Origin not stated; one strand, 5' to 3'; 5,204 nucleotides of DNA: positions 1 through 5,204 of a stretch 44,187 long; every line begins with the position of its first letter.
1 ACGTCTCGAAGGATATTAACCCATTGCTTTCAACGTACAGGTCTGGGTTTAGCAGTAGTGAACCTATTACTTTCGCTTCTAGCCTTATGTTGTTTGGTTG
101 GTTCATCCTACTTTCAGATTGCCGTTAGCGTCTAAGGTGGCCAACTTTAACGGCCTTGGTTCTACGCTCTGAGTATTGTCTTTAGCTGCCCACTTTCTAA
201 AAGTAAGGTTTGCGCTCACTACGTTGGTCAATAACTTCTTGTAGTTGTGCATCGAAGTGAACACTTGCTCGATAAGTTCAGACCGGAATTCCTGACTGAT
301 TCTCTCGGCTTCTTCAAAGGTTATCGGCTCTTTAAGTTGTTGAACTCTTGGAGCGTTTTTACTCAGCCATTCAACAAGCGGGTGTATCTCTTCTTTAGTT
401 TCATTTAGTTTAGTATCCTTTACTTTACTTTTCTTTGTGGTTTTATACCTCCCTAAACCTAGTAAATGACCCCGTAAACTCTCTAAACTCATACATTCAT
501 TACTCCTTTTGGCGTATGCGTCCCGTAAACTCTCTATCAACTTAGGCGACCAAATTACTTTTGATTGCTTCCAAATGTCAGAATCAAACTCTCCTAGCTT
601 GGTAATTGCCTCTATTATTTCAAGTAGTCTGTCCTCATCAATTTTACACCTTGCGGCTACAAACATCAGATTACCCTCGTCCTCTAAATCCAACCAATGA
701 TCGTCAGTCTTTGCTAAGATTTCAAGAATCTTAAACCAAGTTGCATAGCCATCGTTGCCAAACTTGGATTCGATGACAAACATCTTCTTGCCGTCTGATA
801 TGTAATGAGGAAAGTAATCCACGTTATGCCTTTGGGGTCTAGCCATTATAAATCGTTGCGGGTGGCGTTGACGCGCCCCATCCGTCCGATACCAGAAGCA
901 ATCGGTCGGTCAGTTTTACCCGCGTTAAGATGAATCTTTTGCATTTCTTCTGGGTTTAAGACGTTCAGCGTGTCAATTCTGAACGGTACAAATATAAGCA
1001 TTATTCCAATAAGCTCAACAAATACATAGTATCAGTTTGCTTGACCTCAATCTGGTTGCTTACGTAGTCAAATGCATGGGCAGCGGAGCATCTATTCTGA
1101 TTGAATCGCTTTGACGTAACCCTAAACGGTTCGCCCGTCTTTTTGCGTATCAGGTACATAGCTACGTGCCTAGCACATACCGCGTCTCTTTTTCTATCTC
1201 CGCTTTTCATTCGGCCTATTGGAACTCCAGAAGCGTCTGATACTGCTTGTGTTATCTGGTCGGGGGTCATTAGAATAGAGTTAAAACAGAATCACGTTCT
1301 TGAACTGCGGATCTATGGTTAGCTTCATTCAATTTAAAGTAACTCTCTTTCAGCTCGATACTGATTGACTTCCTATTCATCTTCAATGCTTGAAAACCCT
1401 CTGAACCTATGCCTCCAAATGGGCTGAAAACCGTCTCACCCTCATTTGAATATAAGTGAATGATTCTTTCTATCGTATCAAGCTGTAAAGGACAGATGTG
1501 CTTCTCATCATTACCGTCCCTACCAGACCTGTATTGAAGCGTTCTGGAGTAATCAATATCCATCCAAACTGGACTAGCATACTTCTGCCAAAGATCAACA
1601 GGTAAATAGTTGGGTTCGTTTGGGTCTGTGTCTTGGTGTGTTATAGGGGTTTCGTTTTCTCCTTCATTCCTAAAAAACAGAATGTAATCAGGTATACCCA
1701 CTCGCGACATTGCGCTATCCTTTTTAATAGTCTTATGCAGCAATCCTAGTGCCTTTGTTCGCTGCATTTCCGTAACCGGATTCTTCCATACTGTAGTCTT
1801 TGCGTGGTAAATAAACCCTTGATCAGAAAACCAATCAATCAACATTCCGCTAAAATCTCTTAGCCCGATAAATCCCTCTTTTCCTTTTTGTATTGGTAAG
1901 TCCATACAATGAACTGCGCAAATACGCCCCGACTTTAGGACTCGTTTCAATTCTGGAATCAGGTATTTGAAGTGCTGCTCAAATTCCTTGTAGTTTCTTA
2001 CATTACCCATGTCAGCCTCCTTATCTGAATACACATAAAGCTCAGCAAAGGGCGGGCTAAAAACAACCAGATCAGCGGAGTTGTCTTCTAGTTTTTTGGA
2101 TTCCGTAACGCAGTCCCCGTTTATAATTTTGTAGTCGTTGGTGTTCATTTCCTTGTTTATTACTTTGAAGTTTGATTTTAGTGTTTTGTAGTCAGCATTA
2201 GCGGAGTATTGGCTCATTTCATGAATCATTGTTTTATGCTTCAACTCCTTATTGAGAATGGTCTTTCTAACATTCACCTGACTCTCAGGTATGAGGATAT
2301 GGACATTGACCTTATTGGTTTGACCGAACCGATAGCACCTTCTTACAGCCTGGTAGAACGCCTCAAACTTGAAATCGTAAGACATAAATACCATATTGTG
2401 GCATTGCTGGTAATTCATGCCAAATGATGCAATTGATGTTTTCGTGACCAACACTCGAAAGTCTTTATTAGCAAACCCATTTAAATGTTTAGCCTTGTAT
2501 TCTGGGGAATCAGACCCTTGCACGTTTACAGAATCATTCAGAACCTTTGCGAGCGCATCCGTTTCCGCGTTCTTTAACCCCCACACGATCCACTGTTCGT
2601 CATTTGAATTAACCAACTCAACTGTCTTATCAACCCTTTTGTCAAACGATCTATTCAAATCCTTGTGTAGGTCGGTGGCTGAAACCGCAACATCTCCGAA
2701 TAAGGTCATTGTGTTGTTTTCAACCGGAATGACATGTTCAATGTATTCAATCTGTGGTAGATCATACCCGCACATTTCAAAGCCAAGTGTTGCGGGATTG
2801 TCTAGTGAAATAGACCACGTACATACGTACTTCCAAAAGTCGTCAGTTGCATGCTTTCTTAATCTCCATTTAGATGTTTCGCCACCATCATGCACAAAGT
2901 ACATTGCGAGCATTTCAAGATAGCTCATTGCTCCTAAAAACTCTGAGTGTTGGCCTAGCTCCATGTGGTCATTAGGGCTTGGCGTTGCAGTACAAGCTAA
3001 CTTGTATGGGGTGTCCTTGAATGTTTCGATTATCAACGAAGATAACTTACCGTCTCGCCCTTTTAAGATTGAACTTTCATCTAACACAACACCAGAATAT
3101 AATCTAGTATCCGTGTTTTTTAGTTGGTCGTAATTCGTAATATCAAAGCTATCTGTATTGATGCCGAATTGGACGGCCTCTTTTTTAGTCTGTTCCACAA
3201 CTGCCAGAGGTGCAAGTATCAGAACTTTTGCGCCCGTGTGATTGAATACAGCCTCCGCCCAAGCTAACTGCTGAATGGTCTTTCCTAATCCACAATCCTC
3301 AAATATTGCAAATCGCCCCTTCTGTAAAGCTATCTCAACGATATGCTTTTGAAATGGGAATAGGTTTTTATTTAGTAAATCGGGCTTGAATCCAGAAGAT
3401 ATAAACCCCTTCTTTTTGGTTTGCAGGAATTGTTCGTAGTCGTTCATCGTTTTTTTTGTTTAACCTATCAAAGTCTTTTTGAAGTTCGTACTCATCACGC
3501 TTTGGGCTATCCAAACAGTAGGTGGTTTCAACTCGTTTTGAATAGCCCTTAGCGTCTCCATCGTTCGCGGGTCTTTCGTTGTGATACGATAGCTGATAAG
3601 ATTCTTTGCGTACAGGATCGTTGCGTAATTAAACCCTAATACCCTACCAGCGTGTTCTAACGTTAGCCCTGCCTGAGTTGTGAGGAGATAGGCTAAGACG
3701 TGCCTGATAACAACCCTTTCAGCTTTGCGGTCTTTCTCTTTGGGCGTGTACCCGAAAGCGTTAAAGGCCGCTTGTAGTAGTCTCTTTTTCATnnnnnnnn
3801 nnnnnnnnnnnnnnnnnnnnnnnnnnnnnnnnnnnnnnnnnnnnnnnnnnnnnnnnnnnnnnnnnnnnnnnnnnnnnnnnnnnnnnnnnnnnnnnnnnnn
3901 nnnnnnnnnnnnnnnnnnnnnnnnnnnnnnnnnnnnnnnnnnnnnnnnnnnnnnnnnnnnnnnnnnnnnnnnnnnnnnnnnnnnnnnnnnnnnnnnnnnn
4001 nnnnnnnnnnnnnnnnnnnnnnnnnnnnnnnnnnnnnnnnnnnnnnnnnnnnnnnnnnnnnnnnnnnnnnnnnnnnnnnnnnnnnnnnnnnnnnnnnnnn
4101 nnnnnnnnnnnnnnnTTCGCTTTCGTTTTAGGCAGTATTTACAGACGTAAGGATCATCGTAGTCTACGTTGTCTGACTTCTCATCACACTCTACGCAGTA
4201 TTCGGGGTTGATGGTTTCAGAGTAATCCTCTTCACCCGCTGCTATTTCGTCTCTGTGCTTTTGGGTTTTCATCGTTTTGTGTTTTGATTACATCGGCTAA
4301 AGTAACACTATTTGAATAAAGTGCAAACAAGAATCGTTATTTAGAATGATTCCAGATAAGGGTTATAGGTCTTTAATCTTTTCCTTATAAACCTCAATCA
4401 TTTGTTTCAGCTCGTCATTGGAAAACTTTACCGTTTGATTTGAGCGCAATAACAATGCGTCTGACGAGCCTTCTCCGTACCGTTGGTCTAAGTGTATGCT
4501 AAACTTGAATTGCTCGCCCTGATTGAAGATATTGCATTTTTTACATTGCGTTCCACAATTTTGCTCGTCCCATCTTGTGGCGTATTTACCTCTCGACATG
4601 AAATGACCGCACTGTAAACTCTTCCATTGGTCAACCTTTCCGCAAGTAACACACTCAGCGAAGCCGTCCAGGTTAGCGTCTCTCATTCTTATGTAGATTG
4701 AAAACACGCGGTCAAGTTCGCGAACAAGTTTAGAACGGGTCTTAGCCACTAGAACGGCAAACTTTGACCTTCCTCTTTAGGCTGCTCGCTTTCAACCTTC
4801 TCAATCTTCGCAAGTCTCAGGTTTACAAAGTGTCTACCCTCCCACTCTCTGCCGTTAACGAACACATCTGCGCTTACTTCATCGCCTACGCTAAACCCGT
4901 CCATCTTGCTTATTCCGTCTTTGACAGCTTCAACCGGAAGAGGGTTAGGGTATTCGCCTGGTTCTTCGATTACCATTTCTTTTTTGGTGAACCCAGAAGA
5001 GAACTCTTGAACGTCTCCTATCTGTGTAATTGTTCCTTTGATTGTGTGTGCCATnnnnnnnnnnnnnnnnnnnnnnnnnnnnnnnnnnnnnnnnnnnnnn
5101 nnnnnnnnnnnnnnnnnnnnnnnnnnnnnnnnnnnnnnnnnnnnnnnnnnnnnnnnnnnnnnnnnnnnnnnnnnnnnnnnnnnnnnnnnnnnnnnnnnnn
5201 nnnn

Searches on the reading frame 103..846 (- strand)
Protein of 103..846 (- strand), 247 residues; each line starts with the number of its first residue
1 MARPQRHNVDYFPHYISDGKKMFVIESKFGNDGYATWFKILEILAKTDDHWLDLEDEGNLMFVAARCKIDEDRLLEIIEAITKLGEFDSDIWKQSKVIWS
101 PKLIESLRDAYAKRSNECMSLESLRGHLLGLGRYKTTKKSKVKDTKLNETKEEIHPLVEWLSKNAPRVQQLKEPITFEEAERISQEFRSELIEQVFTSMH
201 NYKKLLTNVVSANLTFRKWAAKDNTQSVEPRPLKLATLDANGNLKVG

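Call 56: search_protein_families(library=pfam, proteins=[window:103-846:-], max_evalue=0.001)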
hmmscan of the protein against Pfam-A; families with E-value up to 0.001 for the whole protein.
window:103-846:- (247 aa): 1 family
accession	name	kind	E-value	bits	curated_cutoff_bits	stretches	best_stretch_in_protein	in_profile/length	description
PF14297.12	Lin1244_N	-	1.5e-11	45.3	25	1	11-102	1-94/95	Lin1244/Lin1753-like, N-terminal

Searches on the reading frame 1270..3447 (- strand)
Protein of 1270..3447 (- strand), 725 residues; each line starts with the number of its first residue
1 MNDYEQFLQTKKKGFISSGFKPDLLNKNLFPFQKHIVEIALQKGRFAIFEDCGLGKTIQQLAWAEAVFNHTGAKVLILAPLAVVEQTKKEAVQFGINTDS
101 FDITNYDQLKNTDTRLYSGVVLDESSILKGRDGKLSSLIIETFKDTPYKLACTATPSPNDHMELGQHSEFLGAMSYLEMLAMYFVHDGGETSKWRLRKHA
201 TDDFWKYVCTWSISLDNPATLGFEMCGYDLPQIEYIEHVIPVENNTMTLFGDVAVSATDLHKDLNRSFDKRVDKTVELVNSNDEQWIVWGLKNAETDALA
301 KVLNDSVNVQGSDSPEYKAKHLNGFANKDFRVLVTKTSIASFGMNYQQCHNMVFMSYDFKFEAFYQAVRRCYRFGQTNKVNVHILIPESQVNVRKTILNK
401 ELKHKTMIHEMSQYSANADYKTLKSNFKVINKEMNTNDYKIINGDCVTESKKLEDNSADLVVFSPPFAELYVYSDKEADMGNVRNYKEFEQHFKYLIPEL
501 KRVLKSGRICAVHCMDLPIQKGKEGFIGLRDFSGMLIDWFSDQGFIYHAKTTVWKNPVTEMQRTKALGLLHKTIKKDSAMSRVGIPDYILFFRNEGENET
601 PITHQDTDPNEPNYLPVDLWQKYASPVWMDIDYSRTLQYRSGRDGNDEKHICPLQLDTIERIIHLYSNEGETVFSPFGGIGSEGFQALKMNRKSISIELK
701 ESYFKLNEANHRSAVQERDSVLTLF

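Call 56: search_protein_families(library=pfam, proteins=[window:1270-3447:-], max_evalue=0.001)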
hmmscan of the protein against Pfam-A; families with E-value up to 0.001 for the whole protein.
window:1270-3447:- (725 aa): 3 families
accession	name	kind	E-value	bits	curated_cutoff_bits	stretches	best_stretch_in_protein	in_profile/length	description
PF01555.25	N6_N4_Mtase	-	6e-19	69.3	26.7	1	459-706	2-218/221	DNA methylase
PF00271.37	Helicase_C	-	8e-07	29.7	23.5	1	278-375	9-110/110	Helicase conserved C-terminal domain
PF00176.29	SNF2-rel_dom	-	3.8e-06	26.7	24.9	0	88-172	98-179/290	SNF2-related domain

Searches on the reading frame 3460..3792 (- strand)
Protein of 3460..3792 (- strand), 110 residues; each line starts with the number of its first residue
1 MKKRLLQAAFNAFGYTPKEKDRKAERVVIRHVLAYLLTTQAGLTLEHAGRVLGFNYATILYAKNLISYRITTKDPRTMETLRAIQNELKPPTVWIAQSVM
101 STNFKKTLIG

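Call 56: search_protein_families(library=pfam, proteins=[window:3460-3792:-], max_evalue=0.001)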
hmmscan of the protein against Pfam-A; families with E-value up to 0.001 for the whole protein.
window:3460-3792:- (110 aa): 1 family
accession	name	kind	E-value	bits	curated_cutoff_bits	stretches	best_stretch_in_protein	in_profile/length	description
PF08299.17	Bac_DnaA_C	-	0.0002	21.8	31.5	1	18-64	20-67/69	Bacterial dnaA protein helix-turn-helix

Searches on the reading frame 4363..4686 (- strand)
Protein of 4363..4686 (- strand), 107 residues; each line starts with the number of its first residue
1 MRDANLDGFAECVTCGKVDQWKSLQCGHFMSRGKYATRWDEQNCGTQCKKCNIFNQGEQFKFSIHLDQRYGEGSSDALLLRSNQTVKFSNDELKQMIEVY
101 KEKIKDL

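Call 56: search_protein_families(library=pfam, proteins=[window:4363-4686:-], max_evalue=0.001)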
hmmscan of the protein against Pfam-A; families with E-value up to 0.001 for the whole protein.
window:4363-4686:- (107 aa): 1 family
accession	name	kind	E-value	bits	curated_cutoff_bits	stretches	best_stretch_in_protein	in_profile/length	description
PF05766.18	NinG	-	1.4e-15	58.1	25.4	1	10-107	94-190/193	Bacteriophage Lambda NinG protein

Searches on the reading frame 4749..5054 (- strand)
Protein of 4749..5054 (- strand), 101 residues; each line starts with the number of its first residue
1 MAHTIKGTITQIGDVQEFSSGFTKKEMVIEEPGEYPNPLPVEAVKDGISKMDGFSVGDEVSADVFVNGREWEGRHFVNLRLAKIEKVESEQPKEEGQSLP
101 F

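Call 56: search_protein_families(library=pfam, proteins=[window:4749-5054:-], max_evalue=0.001)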
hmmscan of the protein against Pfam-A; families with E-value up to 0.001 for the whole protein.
window:4749-5054:- (101 aa): 1 family
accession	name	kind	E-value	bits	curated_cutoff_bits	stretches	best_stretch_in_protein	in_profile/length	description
PF11325.14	DUF3127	-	7.4e-18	65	27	1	5-85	2-85/85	Domain of unknown function (DUF3127)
